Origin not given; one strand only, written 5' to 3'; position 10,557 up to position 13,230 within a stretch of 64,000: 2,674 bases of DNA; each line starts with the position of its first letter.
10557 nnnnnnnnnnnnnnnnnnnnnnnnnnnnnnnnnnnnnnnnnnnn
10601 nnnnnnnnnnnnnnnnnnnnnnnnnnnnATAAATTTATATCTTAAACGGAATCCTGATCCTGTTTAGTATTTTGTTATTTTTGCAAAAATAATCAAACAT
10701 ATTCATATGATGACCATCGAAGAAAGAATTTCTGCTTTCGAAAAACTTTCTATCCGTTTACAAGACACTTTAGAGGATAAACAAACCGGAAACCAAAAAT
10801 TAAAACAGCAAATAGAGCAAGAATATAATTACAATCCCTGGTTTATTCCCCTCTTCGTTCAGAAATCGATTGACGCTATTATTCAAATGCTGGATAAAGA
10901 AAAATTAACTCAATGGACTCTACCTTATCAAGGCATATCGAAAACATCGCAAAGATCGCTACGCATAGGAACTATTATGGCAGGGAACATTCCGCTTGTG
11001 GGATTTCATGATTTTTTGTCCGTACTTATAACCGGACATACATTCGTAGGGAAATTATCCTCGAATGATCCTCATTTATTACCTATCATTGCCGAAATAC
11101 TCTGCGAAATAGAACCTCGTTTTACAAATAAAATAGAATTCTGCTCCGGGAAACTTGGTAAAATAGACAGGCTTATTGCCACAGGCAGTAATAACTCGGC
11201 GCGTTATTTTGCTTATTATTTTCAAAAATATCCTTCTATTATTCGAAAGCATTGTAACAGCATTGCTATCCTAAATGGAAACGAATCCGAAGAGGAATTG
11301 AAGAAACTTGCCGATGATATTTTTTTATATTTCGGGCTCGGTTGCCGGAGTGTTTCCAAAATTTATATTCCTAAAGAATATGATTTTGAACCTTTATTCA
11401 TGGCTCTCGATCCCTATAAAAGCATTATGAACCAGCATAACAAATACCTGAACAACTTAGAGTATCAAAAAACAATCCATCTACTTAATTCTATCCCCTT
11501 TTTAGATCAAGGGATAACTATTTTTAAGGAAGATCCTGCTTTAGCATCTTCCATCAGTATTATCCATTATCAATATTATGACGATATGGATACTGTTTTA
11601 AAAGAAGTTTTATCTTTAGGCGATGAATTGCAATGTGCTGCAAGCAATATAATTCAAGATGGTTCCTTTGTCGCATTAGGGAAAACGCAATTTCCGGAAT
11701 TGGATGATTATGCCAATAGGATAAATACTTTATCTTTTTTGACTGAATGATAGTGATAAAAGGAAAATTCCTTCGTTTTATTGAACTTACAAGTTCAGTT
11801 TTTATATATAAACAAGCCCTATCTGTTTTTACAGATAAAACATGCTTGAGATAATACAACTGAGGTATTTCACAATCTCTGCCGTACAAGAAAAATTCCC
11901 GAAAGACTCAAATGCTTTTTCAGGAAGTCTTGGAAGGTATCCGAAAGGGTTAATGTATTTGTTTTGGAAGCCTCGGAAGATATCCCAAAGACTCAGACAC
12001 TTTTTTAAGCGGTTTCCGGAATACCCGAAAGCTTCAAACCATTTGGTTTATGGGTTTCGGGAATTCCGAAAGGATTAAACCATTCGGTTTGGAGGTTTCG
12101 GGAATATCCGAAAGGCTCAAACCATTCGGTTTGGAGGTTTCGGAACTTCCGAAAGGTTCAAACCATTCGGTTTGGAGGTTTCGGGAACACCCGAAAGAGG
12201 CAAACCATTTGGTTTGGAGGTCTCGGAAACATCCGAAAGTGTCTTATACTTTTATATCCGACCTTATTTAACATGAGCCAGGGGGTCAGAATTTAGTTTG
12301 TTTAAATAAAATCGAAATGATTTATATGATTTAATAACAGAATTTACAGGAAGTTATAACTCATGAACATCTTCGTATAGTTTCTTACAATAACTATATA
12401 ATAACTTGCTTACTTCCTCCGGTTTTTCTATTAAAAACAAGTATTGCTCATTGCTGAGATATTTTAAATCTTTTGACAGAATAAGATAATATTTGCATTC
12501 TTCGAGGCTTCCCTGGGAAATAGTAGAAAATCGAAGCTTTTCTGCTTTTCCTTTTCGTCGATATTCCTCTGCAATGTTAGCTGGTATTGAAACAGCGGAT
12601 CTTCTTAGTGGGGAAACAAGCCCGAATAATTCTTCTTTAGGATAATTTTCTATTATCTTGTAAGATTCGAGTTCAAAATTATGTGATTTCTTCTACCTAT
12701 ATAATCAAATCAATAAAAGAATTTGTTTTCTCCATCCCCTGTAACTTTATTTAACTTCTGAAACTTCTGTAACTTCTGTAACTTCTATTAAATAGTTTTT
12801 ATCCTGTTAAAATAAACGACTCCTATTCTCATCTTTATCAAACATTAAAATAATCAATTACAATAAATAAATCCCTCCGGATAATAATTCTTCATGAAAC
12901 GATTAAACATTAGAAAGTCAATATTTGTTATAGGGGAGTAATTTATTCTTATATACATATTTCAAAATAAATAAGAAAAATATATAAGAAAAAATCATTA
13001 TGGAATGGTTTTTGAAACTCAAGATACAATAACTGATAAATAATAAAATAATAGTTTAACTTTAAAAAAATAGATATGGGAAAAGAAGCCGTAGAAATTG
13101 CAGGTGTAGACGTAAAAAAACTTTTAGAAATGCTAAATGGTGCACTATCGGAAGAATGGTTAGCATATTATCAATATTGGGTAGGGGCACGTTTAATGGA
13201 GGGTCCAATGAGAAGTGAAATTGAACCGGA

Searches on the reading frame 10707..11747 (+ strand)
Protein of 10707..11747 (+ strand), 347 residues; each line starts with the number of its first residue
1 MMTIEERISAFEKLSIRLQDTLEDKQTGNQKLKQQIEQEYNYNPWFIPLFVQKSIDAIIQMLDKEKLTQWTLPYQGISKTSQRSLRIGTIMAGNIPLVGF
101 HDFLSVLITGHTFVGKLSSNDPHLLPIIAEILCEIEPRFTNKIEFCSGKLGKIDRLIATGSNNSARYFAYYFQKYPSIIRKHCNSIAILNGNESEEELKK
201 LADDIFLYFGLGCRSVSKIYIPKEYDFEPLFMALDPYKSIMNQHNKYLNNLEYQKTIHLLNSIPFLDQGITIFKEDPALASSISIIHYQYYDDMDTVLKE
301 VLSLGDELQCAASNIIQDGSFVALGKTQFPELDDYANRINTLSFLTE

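Call 13: search_protein_families(library=pfam, proteins=[window:10707-11747:+])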
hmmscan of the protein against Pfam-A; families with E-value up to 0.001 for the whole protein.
window:10707-11747:+ (347 aa): 1 family
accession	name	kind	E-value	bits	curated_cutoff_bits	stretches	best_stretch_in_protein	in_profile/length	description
PF05893.19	LuxC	-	2.2e-05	24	21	1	64-223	70-242/401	Acyl-CoA reductase (LuxC)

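Call 41: find_homologous_proteins(query=window:10707-11747:+, max_evalue=1e-30)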
Query window:10707-11747:+ (347 aa): 7984 proteins with E <= 1e-30 among 8000 candidates; the best 120 are listed.
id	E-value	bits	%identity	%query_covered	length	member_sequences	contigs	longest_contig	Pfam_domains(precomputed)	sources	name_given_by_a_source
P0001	1.6e-230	782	100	100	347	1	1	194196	PF05893.20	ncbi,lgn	-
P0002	1.0e-175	602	75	99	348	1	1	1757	-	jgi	jgi:hypothetical protein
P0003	2.6e-174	597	76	99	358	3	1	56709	PF05893.20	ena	-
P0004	1.8e-173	595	76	99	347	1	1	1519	-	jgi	jgi:hypothetical protein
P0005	3.7e-172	590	73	100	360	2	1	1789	PF05893.20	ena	-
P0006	8.6e-172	589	74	99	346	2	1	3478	-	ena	-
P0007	5.4e-168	577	74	99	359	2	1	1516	PF05893.20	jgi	-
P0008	1.0e-167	576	74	100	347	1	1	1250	PF05893.20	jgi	jgi:hypothetical protein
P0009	4.8e-167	574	72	99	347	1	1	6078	PF05893.20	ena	-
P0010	2.3e-166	571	73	99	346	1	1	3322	PF05893.20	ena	-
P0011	7.4e-165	566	72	100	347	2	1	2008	PF05893.20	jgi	-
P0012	1.8e-164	565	72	99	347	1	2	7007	-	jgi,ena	-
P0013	2.5e-164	565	76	93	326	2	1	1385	PF05893.20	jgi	-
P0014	1.1e-160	553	68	100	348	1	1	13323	PF05893.20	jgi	jgi:hypothetical protein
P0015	1.3e-157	543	68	100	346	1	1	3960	PF05893.20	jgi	jgi:hypothetical protein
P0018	6.1e-155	534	66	99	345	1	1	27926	PF05893.20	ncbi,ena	-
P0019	5.5e-154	531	66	99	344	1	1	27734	-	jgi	jgi:hypothetical protein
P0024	2.2e-151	522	65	100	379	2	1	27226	-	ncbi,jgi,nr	ncbi:MAG: hypothetical protein LBG80_03840 [Bacteroidales bacterium]|jgi:hypothetical protein|nr:hyp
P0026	1.3e-149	516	66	99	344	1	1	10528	-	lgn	-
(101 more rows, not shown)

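Call 42: find_encoding_contigs(protein=P0001, flank=10000, max_places=3)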
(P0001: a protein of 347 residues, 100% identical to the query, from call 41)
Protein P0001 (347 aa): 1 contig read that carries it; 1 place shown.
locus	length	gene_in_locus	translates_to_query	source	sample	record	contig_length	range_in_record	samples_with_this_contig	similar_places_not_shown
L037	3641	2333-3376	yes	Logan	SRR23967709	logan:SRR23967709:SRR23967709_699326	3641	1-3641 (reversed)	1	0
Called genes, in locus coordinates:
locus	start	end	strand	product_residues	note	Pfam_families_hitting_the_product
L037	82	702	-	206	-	PF23598:LRR_14 (weak), PF00560:LRR_1 (faint), PF12799:LRR_4 (weak), PF13855:LRR_8 (weak)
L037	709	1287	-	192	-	PF06940:DUF1287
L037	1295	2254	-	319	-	-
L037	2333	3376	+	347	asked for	PF05893:LuxC (faint)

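Call 43: find_encoding_contigs(protein=P0003, flank=10000, max_places=3)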
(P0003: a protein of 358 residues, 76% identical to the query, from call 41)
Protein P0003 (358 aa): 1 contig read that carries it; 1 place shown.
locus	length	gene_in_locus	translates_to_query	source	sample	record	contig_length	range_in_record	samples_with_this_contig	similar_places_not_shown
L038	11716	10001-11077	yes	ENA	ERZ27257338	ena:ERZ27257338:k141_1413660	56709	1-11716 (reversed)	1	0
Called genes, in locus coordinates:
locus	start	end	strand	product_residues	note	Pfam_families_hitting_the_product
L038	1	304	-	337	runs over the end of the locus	PF00535:Glycos_transf_2, PF10111:Glyco_tranf_2_2, PF13641:Glyco_tranf_2_3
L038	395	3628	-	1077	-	PF11028:TMEM260_N, PF28497:DUF8416, PF28495:TMEM260_2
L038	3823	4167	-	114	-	-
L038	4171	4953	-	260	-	PF09520:HinfI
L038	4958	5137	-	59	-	-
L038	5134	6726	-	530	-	PF01555:N6_N4_Mtase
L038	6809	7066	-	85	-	PF02823:ATP-synt_DE_N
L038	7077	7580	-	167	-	-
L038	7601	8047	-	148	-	PF12080:GldM_4th (weak)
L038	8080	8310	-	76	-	-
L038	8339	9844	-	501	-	PF02874:ATP-synt_ab_N, PF00006:ATP-synt_ab, PF22919:ATP-synt_VA_C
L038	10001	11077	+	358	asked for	PF05893:LuxC (weak)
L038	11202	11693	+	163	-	PF09820:AAA-ATPase_like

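Call 53: find_encoding_contigs(protein=P0014, flank=10000, max_places=2)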
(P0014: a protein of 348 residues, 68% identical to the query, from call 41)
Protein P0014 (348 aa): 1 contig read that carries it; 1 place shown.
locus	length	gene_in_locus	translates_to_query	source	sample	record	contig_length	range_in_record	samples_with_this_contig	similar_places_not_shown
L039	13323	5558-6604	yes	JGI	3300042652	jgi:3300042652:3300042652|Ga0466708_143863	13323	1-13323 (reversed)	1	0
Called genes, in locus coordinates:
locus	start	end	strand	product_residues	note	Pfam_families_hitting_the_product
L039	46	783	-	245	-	PF19775:DUF6261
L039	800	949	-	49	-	-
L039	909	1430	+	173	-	-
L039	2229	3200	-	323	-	PF20511:PMI_typeI_cat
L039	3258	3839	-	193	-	PF12799:LRR_4 (weak), PF13855:LRR_8 (weak), PF00560:LRR_1 (faint), PF13855:LRR_8 (weak), PF23598:LRR_14 (weak)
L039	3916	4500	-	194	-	PF06940:DUF1287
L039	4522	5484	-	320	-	-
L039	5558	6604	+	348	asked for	PF05893:LuxC (weak)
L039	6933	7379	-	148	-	PF11396:PepSY_like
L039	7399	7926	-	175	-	PF11396:PepSY_like (faint)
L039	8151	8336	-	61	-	-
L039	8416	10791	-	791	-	-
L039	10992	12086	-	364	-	PF01926:MMR_HSR1, PF02421:FeoB_N (faint), PF06071:YchF-GTPase_C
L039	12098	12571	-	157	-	PF01106:NifU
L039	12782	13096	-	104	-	-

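Call 54: find_encoding_contigs(protein=P0018, flank=10000, max_places=2)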
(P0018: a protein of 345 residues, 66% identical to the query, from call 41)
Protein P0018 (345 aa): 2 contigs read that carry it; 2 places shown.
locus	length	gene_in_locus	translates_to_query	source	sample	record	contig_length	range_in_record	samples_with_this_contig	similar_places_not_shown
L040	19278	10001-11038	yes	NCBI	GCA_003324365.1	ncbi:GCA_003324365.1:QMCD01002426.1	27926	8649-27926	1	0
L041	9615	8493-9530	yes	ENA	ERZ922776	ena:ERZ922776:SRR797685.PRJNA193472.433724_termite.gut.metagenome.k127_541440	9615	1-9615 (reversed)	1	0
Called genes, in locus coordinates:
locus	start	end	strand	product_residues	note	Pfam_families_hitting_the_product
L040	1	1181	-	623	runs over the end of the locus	PF02518:HATPase_c, PF13589:HATPase_c_3, PF00183:HSP90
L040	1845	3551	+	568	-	PF00595:PDZ, PF13180:PDZ_2, PF17820:PDZ_6, PF03572:Peptidase_S41, PF28547:CHD_PDZ-protease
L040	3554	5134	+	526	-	PF04932:Wzy_C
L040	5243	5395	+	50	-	-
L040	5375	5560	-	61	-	-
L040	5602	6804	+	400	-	PF13167:GTP-bdg_N, PF16360:GTP-bdg_M, PF03193:RsgA_GTPase (faint), PF00025:Arf (weak), PF00009:GTP_EFTU (faint), PF01926:MMR_HSR1, PF02421:FeoB_N (weak), PF04670:Gtr1_RagA (weak)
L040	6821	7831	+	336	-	PF00814:TsaD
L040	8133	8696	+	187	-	-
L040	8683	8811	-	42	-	-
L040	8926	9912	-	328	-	-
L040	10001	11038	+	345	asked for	PF05893:LuxC (weak)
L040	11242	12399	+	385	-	PF02670:DXP_reductoisom, PF08436:DXP_redisom_C, PF13288:DXPR_C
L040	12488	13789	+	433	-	PF01841:Transglut_core (weak)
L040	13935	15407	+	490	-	PF02163:Peptidase_M50, PF00595:PDZ (weak), PF13180:PDZ_2, PF17820:PDZ_6 (weak)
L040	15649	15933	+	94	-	-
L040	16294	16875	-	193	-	PF14512:TM1586_NiRdase (faint), PF00881:Nitroreductase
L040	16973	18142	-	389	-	PF04205:FMN_bind, PF12801:Fer4_5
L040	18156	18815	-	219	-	PF01613:Flavin_Reduct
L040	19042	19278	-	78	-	?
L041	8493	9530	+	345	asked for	PF05893:LuxC (weak)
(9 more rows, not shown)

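Call 55: find_encoding_contigs(protein=P0024, flank=10000, max_places=2)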
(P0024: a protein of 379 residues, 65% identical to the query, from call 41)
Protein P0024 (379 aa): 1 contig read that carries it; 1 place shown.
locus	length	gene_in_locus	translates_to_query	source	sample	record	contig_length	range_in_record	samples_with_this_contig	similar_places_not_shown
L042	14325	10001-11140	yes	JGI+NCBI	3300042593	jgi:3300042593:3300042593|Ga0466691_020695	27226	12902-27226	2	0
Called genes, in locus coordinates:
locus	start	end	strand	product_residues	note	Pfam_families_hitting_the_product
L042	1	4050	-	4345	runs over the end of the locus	PF05048:NosD (faint), PF13229:Beta_helix (weak), PF18962:Por_Secre_tail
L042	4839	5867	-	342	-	PF01661:Macro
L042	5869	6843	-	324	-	PF20511:PMI_typeI_cat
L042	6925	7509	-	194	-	PF01844:HNH, PF14279:HNH_5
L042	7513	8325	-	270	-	PF01555:N6_N4_Mtase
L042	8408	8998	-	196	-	PF00560:LRR_1 (faint), PF12799:LRR_4 (weak), PF13855:LRR_8, PF23598:LRR_14 (weak)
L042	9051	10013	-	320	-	-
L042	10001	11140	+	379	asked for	-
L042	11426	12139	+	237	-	PF09976:TPR_21 (faint), PF12895:ANAPC3 (weak), PF07719:TPR_2 (faint), PF17874:TPR_MalT (weak), PF00515:TPR_1 (weak), PF13181:TPR_8 (weak), PF13424:TPR_12 (weak), PF13432:TPR_16 (weak), +4 more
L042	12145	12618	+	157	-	PF00885:DMRL_synthase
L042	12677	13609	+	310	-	PF00551:Formyl_trans_N, PF02911:Formyl_trans_C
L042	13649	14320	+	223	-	PF00588:SpoU_methylase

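Call 97: find_encoding_contigs(protein=P0019, flank=10000, max_places=1)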
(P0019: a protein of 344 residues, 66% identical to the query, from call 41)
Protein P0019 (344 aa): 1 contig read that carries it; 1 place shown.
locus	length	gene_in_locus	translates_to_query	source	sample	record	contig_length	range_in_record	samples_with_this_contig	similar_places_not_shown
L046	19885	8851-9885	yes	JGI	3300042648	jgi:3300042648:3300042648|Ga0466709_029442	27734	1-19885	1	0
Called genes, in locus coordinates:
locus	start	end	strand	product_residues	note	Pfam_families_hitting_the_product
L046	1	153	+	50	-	?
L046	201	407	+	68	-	-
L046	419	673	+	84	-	-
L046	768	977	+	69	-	-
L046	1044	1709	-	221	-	PF00027:cNMP_binding, PF13545:HTH_Crp_2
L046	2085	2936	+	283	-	PF00037:Fer4 (weak), PF12797:Fer4_2 (weak), PF12837:Fer4_6 (weak), PF13237:Fer4_10, PF14697:Fer4_21, PF12838:Fer4_7 (weak), PF13187:Fer4_9 (weak), PF27217:AF_0155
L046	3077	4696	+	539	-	PF03063:Prismane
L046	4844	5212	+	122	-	PF19190:BACON_2, PF13004:BACON (weak)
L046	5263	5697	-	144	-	PF09912:DUF2141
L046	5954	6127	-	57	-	-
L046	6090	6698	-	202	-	PF06414:Zeta_toxin (weak)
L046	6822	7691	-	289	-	PF03781:FGE-sulfatase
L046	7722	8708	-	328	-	-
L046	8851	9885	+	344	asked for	-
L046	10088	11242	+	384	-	PF02670:DXP_reductoisom, PF08436:DXP_redisom_C, PF13288:DXPR_C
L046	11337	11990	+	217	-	PF18762:Kinase-PolyVal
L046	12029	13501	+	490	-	PF02163:Peptidase_M50, PF00595:PDZ (faint), PF13180:PDZ_2 (weak), PF17820:PDZ_6 (weak)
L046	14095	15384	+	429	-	PF03952:Enolase_N, PF00113:Enolase_C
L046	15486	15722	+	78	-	PF12668:DUF3791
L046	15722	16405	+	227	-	PF13151:DUF3990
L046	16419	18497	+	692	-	-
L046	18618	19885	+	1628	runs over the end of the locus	PF18911:PKD_4, PF00801:PKD, PF18911:PKD_4, PF00801:PKD, PF18911:PKD_4, PF00801:PKD, PF18911:PKD_4, PF13585:CHU_C, +1 more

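Call 98: find_encoding_contigs(protein=P0026, flank=10000, max_places=1)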
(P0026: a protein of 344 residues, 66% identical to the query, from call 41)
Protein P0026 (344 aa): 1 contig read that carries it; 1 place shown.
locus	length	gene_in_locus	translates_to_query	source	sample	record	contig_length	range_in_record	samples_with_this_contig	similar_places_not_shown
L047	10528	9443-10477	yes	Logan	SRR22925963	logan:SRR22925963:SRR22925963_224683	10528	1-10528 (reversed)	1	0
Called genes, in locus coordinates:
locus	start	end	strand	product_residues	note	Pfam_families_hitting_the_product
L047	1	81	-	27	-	?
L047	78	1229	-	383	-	PF06580:His_kinase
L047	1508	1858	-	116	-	-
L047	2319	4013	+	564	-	PF07497:Rho_RNA_bind, PF00006:ATP-synt_ab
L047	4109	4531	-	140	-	PF01741:MscL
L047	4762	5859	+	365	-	PF00871:Acetate_kinase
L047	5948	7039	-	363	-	PF09640:DUF2027, PF01713:Smr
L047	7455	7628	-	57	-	-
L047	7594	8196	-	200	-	PF06414:Zeta_toxin (weak)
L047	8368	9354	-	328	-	-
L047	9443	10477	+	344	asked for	-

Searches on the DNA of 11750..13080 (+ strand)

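Call 40: search_dna_similar(query=window:12011-12245:+, collection=plasmids, mode=distant, max_evalue=0.01)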
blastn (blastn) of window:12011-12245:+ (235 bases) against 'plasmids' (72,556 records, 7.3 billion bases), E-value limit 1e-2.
No match.

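Call 47: search_rna_families(source=window, start=11750, end=13080, threshold=evalue, max_evalue=10)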
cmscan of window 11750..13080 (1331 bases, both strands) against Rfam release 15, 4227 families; matches with E-value up to 10: 16.
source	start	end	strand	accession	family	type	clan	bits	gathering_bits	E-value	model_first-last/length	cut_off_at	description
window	12012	12114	-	RF03501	mir-3140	Gene; miRNA;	-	26.5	93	0.017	1-90/90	no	mir-3140 microRNA precursor family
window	12002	12123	-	RF03187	MIR1512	Gene; miRNA;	-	18.2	79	2.2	1-94/94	no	MIR1512 microRNA precursor family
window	12009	12118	+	RF04262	MIR1319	Gene; miRNA;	-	17.8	116.6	4.7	1-119/119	no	MIR1319 microRNA precursor family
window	12002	12082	+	RF03501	mir-3140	Gene; miRNA;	-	17.7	93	3.7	1-90/90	no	mir-3140 microRNA precursor family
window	11758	11846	+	RF02822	Srn266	Gene; sRNA;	-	17.5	63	7.3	1-112/112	no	Streptococcus RNA 266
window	11809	11916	-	RF02617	SSRC10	Gene; sRNA;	-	16.7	56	3.2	1-113/113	no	Streptococcus sRNA 10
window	12136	12241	+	RF03501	mir-3140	Gene; miRNA;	-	16.7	93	6.8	1-90/90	no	mir-3140 microRNA precursor family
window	12396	12543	+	RF01909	CDKN2B-AS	Gene; lncRNA;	-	16.1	80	4.3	1-150/150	no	CDKN2B antisense RNA 1 intronic convserved region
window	12019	12106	+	RF04157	MIR9486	Gene; miRNA;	-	15.8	100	6.5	1-119/119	no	MIR9486 microRNA precursor family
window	12076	12174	+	RF03243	mir-2731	Gene; miRNA;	-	15.4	80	9.8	1-91/91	no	mir-2731 microRNA precursor family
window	12035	12162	+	RF03104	RAGATH-36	Gene; sRNA;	-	14.3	70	4.9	1-128/128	no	RAGATH-36 RNA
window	12594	12734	-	RF02111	IS009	Gene;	-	14.2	117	1.3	1-199/199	no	IS009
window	12057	12168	-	RF00041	Entero_OriR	Cis-reg;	-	14.2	80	7.8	1-121/121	no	Enteroviral 3' UTR element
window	11853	11888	+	RF00811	mir-84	Gene; miRNA;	-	14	60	7.4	1-75/75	no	mir-84 microRNA precursor family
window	11941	12038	-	RF00628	RgsA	Gene; sRNA;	-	13.4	88.4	1.5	1-194/194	no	RgsA sRNA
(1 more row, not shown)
